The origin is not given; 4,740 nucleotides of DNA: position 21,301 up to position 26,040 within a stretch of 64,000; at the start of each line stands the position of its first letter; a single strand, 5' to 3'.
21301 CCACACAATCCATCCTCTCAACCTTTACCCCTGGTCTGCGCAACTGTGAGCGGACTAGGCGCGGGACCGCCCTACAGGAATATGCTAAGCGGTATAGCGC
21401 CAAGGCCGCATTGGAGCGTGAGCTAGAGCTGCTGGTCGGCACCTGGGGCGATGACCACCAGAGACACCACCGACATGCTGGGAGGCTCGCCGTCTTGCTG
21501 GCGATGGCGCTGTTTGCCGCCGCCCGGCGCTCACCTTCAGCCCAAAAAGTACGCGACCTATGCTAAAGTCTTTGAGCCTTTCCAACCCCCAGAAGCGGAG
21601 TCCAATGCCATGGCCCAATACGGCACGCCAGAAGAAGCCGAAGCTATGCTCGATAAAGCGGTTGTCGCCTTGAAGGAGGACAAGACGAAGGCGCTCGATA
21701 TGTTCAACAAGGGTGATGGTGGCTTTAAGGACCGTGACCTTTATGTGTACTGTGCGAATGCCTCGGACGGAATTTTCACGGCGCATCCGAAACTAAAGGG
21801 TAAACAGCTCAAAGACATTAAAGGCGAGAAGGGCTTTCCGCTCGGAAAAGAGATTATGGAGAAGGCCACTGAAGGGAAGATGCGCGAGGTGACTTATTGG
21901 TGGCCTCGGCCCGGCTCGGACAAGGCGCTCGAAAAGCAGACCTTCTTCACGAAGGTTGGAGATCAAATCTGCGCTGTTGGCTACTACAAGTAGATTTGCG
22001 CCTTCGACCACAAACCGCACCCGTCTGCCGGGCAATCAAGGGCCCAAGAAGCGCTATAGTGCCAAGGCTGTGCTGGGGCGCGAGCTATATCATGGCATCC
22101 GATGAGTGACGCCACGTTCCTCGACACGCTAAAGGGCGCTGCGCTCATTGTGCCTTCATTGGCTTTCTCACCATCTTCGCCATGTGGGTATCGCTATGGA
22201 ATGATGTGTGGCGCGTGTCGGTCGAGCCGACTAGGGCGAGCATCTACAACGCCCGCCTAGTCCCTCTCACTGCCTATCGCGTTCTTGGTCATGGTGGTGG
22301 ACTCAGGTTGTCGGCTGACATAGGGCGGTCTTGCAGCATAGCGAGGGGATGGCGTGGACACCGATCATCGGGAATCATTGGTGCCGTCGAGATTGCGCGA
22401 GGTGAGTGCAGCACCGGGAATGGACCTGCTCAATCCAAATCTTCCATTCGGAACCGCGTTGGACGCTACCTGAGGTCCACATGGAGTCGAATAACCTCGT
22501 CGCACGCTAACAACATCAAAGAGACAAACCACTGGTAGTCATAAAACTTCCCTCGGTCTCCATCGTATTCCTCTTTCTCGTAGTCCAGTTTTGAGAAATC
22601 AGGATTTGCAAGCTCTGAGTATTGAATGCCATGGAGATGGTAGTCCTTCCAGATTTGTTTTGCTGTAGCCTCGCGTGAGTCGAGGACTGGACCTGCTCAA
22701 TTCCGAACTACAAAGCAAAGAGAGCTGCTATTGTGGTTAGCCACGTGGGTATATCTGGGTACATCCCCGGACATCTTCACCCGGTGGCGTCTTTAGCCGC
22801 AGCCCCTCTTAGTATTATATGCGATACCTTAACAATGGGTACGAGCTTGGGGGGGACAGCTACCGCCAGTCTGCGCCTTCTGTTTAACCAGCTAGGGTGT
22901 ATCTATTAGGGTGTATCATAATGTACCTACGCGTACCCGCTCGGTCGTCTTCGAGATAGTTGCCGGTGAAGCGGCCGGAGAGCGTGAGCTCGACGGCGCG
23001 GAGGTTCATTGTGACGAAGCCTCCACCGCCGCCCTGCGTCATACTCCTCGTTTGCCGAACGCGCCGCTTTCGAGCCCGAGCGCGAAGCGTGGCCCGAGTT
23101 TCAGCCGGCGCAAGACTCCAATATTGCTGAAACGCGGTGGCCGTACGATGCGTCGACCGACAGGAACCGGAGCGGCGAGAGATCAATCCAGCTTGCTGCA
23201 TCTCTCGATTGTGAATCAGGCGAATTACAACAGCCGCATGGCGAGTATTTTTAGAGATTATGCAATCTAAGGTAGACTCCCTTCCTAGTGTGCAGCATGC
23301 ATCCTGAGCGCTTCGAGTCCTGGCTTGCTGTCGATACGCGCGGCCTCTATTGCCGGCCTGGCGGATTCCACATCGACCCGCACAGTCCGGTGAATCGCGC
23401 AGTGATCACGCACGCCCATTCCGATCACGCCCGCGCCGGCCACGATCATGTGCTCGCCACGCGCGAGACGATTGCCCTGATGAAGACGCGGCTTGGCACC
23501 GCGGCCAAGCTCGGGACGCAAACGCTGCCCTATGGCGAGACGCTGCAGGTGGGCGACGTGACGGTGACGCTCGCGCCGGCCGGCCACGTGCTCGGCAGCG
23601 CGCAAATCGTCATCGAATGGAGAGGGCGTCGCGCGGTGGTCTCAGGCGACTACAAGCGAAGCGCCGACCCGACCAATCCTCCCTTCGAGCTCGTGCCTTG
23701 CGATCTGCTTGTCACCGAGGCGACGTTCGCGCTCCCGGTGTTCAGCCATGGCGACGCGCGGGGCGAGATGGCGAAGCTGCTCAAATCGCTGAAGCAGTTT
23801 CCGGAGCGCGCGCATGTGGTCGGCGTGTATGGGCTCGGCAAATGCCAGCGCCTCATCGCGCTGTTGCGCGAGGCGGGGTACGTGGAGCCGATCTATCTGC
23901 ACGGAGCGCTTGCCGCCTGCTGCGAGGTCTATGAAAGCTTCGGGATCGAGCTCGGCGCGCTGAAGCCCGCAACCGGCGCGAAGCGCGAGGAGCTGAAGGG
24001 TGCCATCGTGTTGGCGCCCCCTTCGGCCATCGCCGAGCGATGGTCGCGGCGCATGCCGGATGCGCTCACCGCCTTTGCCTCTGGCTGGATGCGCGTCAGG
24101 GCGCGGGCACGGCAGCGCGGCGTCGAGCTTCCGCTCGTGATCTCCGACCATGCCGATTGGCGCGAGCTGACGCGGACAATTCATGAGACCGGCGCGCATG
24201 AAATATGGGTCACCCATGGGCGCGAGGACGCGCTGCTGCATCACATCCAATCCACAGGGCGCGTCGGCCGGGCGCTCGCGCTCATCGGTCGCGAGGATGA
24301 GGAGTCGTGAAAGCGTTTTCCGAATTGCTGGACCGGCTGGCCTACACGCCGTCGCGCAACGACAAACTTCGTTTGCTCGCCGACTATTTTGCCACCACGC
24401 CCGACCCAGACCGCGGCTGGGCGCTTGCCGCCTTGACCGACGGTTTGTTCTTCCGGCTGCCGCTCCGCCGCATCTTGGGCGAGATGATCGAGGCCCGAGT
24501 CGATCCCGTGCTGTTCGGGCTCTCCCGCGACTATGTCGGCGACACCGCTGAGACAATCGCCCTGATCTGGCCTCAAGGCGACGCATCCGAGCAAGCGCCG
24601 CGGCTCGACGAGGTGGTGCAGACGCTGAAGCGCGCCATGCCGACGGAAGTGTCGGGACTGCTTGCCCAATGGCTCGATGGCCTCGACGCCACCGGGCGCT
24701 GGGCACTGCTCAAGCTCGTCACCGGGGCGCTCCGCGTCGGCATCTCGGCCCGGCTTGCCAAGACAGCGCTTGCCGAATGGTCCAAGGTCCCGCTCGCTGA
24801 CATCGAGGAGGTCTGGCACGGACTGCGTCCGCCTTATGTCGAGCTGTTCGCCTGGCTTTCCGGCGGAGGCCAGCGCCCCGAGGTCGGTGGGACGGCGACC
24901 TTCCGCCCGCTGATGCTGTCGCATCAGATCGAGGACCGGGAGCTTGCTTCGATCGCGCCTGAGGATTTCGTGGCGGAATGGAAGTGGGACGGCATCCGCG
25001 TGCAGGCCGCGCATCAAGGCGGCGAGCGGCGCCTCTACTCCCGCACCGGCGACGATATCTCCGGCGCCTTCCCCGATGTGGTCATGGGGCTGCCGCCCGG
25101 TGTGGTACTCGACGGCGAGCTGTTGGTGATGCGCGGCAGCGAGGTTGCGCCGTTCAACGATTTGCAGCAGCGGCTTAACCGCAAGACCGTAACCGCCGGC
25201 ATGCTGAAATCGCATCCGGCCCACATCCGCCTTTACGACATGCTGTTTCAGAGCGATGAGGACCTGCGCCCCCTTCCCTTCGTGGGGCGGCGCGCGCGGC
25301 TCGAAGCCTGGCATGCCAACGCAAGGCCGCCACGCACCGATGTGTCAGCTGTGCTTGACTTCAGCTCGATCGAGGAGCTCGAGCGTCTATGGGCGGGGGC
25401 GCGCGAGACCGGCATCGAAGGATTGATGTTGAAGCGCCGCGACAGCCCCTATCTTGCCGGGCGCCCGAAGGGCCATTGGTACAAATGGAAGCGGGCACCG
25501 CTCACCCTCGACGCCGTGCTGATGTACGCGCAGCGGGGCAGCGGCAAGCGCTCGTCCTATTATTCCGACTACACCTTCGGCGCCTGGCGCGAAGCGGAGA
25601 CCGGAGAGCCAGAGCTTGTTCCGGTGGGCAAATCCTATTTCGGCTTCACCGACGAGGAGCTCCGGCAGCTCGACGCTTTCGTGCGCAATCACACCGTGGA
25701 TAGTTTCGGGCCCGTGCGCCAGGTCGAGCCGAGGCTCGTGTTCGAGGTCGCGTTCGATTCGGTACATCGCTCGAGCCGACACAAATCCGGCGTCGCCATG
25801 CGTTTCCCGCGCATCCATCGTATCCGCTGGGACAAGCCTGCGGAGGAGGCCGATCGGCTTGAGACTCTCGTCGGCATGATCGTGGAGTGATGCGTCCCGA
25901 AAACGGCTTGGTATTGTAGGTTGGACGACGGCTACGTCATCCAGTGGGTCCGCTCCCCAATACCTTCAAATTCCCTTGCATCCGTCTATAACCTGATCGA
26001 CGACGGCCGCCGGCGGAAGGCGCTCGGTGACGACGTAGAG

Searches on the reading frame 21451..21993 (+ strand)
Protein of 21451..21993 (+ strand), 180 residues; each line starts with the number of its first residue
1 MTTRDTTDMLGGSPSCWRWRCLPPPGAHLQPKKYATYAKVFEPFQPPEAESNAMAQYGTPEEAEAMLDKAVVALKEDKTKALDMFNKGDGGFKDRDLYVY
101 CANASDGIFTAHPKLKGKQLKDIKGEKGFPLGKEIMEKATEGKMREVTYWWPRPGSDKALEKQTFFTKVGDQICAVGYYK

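Call 58: search_protein_families(library=pfam, proteins=[window:21451-21993:+], max_evalue=0.001)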
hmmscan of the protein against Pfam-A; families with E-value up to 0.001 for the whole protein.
window:21451-21993:+ (180 aa): 3 families
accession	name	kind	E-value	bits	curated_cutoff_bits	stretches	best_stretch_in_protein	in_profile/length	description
PF08269.17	dCache_2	-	9e-09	35.3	26.5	1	98-169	208-281/298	Cache domain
PF17200.10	sCache_2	-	2.8e-07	31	25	1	76-164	39-124/155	Single Cache domain 2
PF17201.10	Cache_3-Cache_2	-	1.4e-05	25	27.7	1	98-170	207-274/299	Cache 3/Cache 2 fusion domain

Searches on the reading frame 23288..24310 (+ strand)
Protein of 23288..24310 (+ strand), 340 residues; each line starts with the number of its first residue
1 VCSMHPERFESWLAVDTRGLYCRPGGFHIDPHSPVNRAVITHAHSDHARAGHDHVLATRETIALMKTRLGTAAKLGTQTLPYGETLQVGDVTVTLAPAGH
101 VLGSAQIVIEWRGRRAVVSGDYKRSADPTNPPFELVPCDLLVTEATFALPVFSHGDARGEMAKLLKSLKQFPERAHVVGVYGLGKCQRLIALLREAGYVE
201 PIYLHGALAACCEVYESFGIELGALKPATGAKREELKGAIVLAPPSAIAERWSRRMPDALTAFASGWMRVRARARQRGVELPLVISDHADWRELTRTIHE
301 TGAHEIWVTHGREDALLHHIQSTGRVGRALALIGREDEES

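Call 58: search_protein_families(library=pfam, proteins=[window:23288-24310:+], max_evalue=0.001)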
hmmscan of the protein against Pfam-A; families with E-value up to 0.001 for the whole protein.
window:23288-24310:+ (340 aa): 2 families
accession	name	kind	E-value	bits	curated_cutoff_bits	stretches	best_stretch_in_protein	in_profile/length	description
PF12706.13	Lactamase_B_2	-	1.9e-06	28.1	27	1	33-169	29-191/200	Beta-lactamase superfamily domain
PF00753.33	Lactamase_B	-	8.6e-06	26.3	22.7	1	34-166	43-183/196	Metallo-beta-lactamase superfamily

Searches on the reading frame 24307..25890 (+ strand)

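Call 58: search_protein_families(library=pfam, proteins=[window:24307-25890:+], max_evalue=0.001)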
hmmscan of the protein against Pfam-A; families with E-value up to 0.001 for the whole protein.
window:24307-25890:+ (527 aa): 3 families
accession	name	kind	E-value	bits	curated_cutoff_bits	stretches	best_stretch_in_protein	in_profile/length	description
PF01068.26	DNA_ligase_A_M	-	5e-33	114.9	26.2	1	204-395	3-204/204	ATP dependent DNA ligase domain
PF04679.21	DNA_ligase_A_C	-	3.2e-11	43.9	27.5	1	416-510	2-94/94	ATP dependent DNA ligase C terminal region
PF04675.19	DNA_ligase_A_N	-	0.0005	20.7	24.6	0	2-156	3-174/174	DNA ligase N terminus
